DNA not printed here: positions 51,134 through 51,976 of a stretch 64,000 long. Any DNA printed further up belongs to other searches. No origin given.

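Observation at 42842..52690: Compact trans-AT polyketide cluster with a chorismate-lyase-like gene: candidate hydroxybenzoate-primed polyketide in a spore-forming Firmicute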

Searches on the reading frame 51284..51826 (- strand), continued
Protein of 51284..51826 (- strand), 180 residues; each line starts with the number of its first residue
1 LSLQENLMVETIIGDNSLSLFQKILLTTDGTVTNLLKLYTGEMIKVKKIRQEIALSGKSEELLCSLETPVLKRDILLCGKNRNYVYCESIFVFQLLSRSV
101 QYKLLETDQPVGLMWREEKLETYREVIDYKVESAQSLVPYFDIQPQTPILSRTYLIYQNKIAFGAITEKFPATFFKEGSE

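Call 16: find_encoding_contigs(protein=P0085, flank=10000, max_places=2)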
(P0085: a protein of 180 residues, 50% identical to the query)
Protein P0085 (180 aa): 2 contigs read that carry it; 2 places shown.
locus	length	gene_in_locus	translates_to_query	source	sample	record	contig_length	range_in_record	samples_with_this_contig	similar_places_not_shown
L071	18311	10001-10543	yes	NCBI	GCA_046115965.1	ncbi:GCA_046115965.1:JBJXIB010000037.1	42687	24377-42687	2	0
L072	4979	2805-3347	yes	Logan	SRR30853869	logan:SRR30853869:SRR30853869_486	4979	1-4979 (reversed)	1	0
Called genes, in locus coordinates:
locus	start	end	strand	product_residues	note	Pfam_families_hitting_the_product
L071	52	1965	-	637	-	PF17152:CHASE8, PF00990:GGDEF, PF00563:EAL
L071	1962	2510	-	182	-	PF13689:DUF4154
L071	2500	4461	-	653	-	PF07715:Plug, PF00593:TonB_dep_Rec_b-barrel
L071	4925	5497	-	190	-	-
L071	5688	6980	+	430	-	PF05977:MFS_3, PF13347:MFS_2 (weak), PF07690:MFS_1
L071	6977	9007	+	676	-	-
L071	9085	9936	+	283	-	PF00698:Acyl_transf_1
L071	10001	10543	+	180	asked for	PF01947:Rv2949c-like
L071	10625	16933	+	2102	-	PF00501:AMP-binding, PF23024:AMP-dom_DIP2-like, PF00109:ketoacyl-synt, PF02801:Ketoacyl-synt_C, PF16197:KAsynt_C_assoc, PF22336:RhiE-like_linker, PF22621:CurL-like_PKS_C, PF21089:PKS_DH_N, +4 more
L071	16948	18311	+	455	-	?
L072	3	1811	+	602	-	?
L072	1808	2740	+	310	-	PF00698:Acyl_transf_1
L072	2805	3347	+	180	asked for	PF01947:Rv2949c-like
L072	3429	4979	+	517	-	?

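Call 20: search_solved_structures(query=window:51284-51826:-, max_evalue=1, show_alignments=3)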
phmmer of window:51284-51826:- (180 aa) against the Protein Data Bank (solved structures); distinct sequences matched with E-value up to 1: 3.
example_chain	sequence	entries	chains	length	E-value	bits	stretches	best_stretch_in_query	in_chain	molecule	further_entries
2nwi_A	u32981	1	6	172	4.9e-11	46.2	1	17-176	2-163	Hypothetical protein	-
2qk1_A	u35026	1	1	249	0.26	14.5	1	15-75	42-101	Protein STU2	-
4u3j_C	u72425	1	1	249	0.27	14.5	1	15-75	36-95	Protein STU2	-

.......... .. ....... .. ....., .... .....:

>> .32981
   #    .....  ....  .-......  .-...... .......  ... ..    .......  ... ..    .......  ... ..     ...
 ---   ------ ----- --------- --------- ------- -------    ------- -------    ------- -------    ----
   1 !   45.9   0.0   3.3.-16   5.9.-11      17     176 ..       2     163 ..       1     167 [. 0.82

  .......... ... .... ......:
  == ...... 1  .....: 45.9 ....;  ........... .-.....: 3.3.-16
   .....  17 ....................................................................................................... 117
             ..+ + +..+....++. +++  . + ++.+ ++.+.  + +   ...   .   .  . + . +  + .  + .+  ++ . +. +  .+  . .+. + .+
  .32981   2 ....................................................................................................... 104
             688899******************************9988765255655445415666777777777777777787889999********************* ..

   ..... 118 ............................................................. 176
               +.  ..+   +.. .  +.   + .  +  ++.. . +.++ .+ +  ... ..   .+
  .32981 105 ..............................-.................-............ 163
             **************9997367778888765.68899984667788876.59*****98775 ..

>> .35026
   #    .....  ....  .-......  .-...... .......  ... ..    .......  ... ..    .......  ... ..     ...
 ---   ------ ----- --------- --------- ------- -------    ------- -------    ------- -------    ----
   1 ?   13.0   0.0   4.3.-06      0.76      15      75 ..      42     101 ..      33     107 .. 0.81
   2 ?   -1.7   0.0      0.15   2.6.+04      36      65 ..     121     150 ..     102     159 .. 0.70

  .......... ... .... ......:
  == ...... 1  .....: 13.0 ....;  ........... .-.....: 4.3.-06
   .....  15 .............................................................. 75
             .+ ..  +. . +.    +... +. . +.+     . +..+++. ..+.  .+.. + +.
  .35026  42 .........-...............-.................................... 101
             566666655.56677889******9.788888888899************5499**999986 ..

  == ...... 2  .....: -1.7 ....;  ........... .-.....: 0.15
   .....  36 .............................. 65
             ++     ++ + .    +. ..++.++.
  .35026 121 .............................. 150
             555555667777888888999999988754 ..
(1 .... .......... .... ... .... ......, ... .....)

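Call 31: find_encoding_contigs(protein=P0118, flank=8000, max_places=1)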
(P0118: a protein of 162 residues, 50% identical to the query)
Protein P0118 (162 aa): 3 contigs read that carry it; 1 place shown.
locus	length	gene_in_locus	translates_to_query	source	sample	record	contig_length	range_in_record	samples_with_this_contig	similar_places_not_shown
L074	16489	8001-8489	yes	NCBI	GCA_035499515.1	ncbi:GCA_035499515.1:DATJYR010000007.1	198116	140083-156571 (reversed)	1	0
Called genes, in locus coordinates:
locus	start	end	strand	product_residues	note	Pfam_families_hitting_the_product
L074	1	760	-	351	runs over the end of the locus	PF00155:Aminotran_1_2, PF01053:Cys_Met_Meta_PP (faint)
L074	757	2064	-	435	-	PF00815:Histidinol_dh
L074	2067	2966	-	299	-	PF01634:HisG, PF08029:HisG_C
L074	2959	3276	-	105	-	PF01371:Trp_repressor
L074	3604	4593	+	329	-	PF12697:Abhydrolase_6 (weak), PF00561:Abhydrolase_1, PF12146:Hydrolase_4 (faint)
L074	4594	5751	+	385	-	PF01053:Cys_Met_Meta_PP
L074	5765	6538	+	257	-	PF04028:DUF374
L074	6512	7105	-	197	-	PF13505:OMP_b-brl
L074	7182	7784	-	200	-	PF13505:OMP_b-brl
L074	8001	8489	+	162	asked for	PF01947:Rv2949c-like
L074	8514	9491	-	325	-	PF18288:FAA_hydro_N_2, PF01557:FAA_hydrolase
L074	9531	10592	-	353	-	PF00180:Iso_dh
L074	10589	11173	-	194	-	PF00694:Aconitase_C, PF27512:LeuD (weak)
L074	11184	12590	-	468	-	PF00330:Aconitase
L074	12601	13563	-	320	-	PF01063:Aminotran_4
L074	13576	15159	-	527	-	PF00682:HMGL-like, PF22617:HCS_D2, PF08502:LeuA_dimer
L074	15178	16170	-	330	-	PF02826:2-Hacid_dh_C (weak), PF03446:NAD_binding_2 (faint), PF03807:F420_oxidored (faint), PF07991:KARI_N, PF01450:KARI_C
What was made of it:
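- Many lyase homologues stand alone in proteobacterial genomes, for example L074 (call 31).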

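Call 32: find_encoding_contigs(protein=P0117, flank=8000, max_places=1)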
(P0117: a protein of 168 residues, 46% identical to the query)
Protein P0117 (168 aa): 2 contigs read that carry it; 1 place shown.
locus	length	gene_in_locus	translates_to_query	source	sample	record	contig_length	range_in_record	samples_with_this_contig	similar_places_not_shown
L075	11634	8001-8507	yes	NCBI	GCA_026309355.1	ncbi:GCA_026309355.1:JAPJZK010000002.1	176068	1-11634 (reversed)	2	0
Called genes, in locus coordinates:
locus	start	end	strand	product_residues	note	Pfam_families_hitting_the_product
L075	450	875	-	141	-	PF03061:4HBT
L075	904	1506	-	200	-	-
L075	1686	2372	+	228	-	PF03050:DDE_Tnp_IS66 (faint), PF00665:rve, PF13610:DDE_Tnp_IS240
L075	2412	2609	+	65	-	PF13683:rve_3, PF13333:rve_2 (weak)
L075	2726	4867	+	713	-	PF00117:GATase, PF07722:Peptidase_C26, PF04715:, PF00425:Chorismate_bind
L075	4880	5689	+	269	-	PF00975:Thioesterase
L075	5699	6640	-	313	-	PF02668:TauD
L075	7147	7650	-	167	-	PF13737:DDE_Tnp_1_5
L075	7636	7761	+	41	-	-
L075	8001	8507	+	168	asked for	PF01947:Rv2949c-like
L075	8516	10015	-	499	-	PF00083:Sugar_tr, PF07690:MFS_1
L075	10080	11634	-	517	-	PF13193:AMP-binding_C (faint), PF06508:QueC (weak), PF00550:PP-binding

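Call 33: find_encoding_contigs(protein=P0026, flank=8000, max_places=1)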
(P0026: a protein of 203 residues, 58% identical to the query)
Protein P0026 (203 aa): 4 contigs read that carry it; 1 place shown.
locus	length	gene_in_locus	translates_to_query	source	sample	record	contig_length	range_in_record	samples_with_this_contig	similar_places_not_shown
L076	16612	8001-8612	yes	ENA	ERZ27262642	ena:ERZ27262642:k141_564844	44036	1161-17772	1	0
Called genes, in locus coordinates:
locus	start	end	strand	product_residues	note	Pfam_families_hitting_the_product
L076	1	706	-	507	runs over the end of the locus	PF12161:HsdM_N, PF02384:N6_Mtase, PF07669:Eco57I (weak)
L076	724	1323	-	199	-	PF01420:Methylase_S (weak)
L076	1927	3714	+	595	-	PF00664:ABC_membrane, PF00005:ABC_tran, PF02463:SMC_N (weak)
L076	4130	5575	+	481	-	PF00089:Trypsin, PF13365:Trypsin_2, PF00595:PDZ, PF13180:PDZ_2, PF17820:PDZ_6, PF00595:PDZ, PF13180:PDZ_2, PF17820:PDZ_6, +2 more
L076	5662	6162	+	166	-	PF00011:HSP20, PF17886:ArsA_HSP20 (weak)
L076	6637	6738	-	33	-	-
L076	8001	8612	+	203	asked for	PF01947:Rv2949c-like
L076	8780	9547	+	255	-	PF22624:AASDHPPT_N, PF01648:ACPS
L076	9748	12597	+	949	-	PF16078:2-oxogl_dehyd_N, PF00676:E1_dh, PF02779:Transket_pyr, PF16870:OxoGdeHyase_C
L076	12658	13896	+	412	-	PF00364:Biotin_lipoyl, PF02817:E3_binding, PF00198:2-oxoacid_dh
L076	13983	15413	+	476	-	PF00890:FAD_binding_2 (weak), PF01134:GIDA (weak), PF01262:AlaDh_PNT_C (faint), PF07992:Pyr_redox_2, PF12831:FAD_oxidored (weak), PF13738:Pyr_redox_3, PF00070:Pyr_redox, PF02852:Pyr_redox_dim, +2 more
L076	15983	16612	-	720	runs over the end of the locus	PF14742:GDE_N_bis, PF22422:MGH1-like_GH, PF06202:GDE_C, PF17389:Bac_rhamnosid6H (weak)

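Call 40: find_related_loci(query=A1, collection=metagenome_contigs, flank=10000)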
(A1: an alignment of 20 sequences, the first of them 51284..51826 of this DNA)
Query A1 (180 aa) in metagenome_contigs; peptide patterns used: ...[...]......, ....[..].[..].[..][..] (x = any residue, [..] = any of these).
168 stretches matched a pattern; 78 encode a relative of the query (tblastn E <= 1e-3); 77 distinct loci.
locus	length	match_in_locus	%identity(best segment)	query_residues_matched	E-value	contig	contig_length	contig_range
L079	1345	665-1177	63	11-180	5e-71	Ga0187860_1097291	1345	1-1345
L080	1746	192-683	64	12-176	2e-68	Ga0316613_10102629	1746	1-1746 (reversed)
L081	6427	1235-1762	57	4-177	1e-65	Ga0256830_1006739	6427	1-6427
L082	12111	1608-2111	58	11-178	1e-65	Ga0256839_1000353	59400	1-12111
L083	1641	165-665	58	11-177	7e-68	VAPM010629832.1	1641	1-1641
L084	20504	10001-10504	58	11-178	2e-65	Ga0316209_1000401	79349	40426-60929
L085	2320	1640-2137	58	11-176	4e-66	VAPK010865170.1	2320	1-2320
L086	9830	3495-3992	58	11-176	1e-64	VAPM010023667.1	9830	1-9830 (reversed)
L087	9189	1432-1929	57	11-176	3e-64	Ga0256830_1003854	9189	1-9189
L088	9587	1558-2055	57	11-176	2e-64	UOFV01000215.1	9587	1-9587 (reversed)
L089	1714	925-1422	58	11-176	8e-66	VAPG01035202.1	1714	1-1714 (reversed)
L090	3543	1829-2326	57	11-176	7e-64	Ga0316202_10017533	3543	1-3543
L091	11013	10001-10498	56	11-176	1e-62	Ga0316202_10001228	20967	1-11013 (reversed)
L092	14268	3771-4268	56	11-176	1e-62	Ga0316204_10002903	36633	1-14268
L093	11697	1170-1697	53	4-177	3e-60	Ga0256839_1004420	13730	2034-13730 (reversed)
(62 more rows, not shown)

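Call 42: find_encoding_contigs(protein=P0004, flank=10000, max_places=1)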
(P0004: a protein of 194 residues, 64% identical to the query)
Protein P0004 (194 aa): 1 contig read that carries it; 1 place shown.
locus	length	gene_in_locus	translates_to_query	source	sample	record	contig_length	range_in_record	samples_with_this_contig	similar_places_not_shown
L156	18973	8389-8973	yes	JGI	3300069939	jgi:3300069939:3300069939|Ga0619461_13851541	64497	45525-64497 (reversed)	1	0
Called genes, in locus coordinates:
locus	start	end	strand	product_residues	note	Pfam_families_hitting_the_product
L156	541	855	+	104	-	-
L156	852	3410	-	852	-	PF16499:Melibiase_2, PF17801:Melibiase_C, PF00754:F5_F8_type_C (weak), PF22633:F5_F8_type_C_2 (weak), PF13385:Laminin_G_3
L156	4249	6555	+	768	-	PF00698:Acyl_transf_1, PF21607:FabD_helical_ins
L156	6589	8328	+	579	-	PF02543:Carbam_trans_N, PF16861:Carbam_trans_C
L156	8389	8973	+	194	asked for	PF01947:Rv2949c-like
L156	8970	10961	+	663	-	PF02310:B12-binding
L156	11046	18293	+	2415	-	PF00501:AMP-binding, PF23024:AMP-dom_DIP2-like, PF00550:PP-binding, PF00109:ketoacyl-synt, PF02801:Ketoacyl-synt_C, PF16197:KAsynt_C_assoc, PF22336:RhiE-like_linker, PF22621:CurL-like_PKS_C, +7 more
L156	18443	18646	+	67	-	-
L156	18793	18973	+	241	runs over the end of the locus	PF01844:HNH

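Call 43: search_protein_families(library=pfam, proteins=[L156:11046-18293:+, L156:8970-10961:+, L068:10569-19985:+, L034:10510-18693:+], max_evalue=0.00001)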
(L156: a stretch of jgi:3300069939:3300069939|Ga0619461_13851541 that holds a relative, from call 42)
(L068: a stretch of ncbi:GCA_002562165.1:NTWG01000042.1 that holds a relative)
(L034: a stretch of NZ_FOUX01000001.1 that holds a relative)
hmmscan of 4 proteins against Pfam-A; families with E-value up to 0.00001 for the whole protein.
L156:11046-18293:+ (2415 aa): 12 families
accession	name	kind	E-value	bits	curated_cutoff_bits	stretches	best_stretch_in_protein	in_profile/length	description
PF00109.32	ketoacyl-synt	-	1.5e-147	490.4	20.8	2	688-940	2-252/252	Beta-ketoacyl synthase, N-terminal domain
PF02801.28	Ketoacyl-synt_C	-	8.1e-76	252.1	20.8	2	948-1067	1-118/119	Beta-ketoacyl synthase, C-terminal domain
PF00501.34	AMP-binding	-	4.5e-53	180.9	29.9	1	20-413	3-384/384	AMP-binding enzyme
PF08659.16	KR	-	2.3e-34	119.3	22.6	1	1560-1754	4-180/180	KR domain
PF00550.31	PP-binding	-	5.8e-26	91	20.8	2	592-654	5-67/67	Phosphopantetheine attachment site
PF16197.11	KAsynt_C_assoc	-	2.2e-18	67.1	33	1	1071-1164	2-82/111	Ketoacyl-synthetase C-terminal extension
PF22336.2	RhiE-like_linker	-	2.1e-16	60.1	27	1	1147-1222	2-65/67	RhiE-like, KS-MAT linker domain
PF23024.1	AMP-dom_DIP2-like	-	4.4e-11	43.2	27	1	448-559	1-107/110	Disco-interacting protein 2-like, AMP domain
PF22621.2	CurL-like_PKS_C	-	3.7e-10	40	27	1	1145-1217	3-64/64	CurL-like, PKS C-terminal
PF00108.29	Thiolase_N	-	1.6e-09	38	26.4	0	854-891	77-114/260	Thiolase, N-terminal domain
PF00106.31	adh_short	-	2e-06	27.9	26.6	0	1559-1695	3-118/195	short chain dehydrogenase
PF23297.2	ACP_SdgA_C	-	2.2e-06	28.1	27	0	1843-1914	11-82/95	Highly reducing polyketide synthase sdgA, C-terminal ACP domain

L156:8970-10961:+ (663 aa): 1 family
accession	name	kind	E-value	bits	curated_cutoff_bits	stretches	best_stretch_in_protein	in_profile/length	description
PF02310.24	B12-binding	-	1.5e-14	54.3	32.1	1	219-327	14-117/121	B12 binding domain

L068:10569-19985:+ (3138 aa): 15 families
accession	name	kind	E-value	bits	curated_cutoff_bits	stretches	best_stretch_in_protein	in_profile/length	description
PF00109.32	ketoacyl-synt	-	1.3e-170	566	20.8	2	2197-2451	2-252/252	Beta-ketoacyl synthase, N-terminal domain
PF02801.28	Ketoacyl-synt_C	-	7.6e-83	274.8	20.8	2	2459-2576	1-118/119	Beta-ketoacyl synthase, C-terminal domain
PF14765.12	PS-DH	-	3.7e-60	202.7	23.7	2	1462-1596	16-156/166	Polyketide synthase dehydratase N-terminal domain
PF00501.34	AMP-binding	-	1.2e-57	195.9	29.9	1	26-412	10-384/384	AMP-binding enzyme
PF08659.16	KR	-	6e-53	179.9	22.6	1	1790-1975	1-180/180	KR domain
PF21089.3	PKS_DH_N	-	9.2e-50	167.3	27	2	2829-2930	1-103/103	Polyketide synthase dehydratase domain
PF22336.2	RhiE-like_linker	-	2.8e-38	130.2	27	2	2657-2725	1-66/67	RhiE-like, KS-MAT linker domain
PF22621.2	CurL-like_PKS_C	-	3e-30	104.4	27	2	2655-2719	2-64/64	CurL-like, PKS C-terminal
PF00550.31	PP-binding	-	3.5e-28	98.1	20.8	2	2067-2130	2-66/67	Phosphopantetheine attachment site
PF16197.11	KAsynt_C_assoc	-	4.7e-27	95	33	2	1076-1188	1-101/111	Ketoacyl-synthetase C-terminal extension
PF00106.31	adh_short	-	2.2e-16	60.3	26.6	1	1792-1949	3-160/195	short chain dehydrogenase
PF13561.12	adh_short_C2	-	2.4e-12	47.4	27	1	1826-1948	28-153/236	Enoyl-(Acyl carrier protein) reductase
PF23024.1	AMP-dom_DIP2-like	-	1.4e-09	38.4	27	1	455-567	1-107/110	Disco-interacting protein 2-like, AMP domain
PF23297.2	ACP_SdgA_C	-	3.2e-09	37.2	27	0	592-674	9-90/95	Highly reducing polyketide synthase sdgA, C-terminal ACP domain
PF00108.29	Thiolase_N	-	4.1e-08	33.4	26.4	0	859-898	76-115/260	Thiolase, N-terminal domain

L034:10510-18693:+ (2727 aa): 13 families
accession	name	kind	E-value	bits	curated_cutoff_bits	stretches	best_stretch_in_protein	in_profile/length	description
PF00109.32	ketoacyl-synt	-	5.9e-167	554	20.8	2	2123-2357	2-252/252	Beta-ketoacyl synthase, N-terminal domain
PF02801.28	Ketoacyl-synt_C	-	2.1e-83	276.6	20.8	2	2365-2482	1-118/119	Beta-ketoacyl synthase, C-terminal domain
PF00501.34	AMP-binding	-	9.7e-50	169.9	29.9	1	16-408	3-384/384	AMP-binding enzyme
PF08659.16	KR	-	4.4e-43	147.7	22.6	1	1741-1922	1-179/180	KR domain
PF22336.2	RhiE-like_linker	-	3e-31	107.6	27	2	1136-1202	2-67/67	RhiE-like, KS-MAT linker domain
PF16197.11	KAsynt_C_assoc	-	4.2e-29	101.6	33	2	1074-1180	13-107/111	Ketoacyl-synthetase C-terminal extension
PF22621.2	CurL-like_PKS_C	-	7.3e-27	93.6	27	2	1132-1195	1-64/64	CurL-like, PKS C-terminal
PF14765.12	PS-DH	-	3e-21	76.1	23.7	1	1417-1559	8-158/166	Polyketide synthase dehydratase N-terminal domain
PF21089.3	PKS_DH_N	-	4.9e-19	68.6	27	1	1293-1389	1-102/103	Polyketide synthase dehydratase domain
PF00550.31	PP-binding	-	8.8e-19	68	20.8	1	2012-2073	4-66/67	Phosphopantetheine attachment site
PF00108.29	Thiolase_N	-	2.9e-14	53.5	26.4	1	2245-2314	49-120/260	Thiolase, N-terminal domain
PF00106.31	adh_short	-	2.2e-09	37.5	26.6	1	1743-1895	3-158/195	short chain dehydrogenase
PF23024.1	AMP-dom_DIP2-like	-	1.7e-08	34.9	27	1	451-562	1-106/110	Disco-interacting protein 2-like, AMP domain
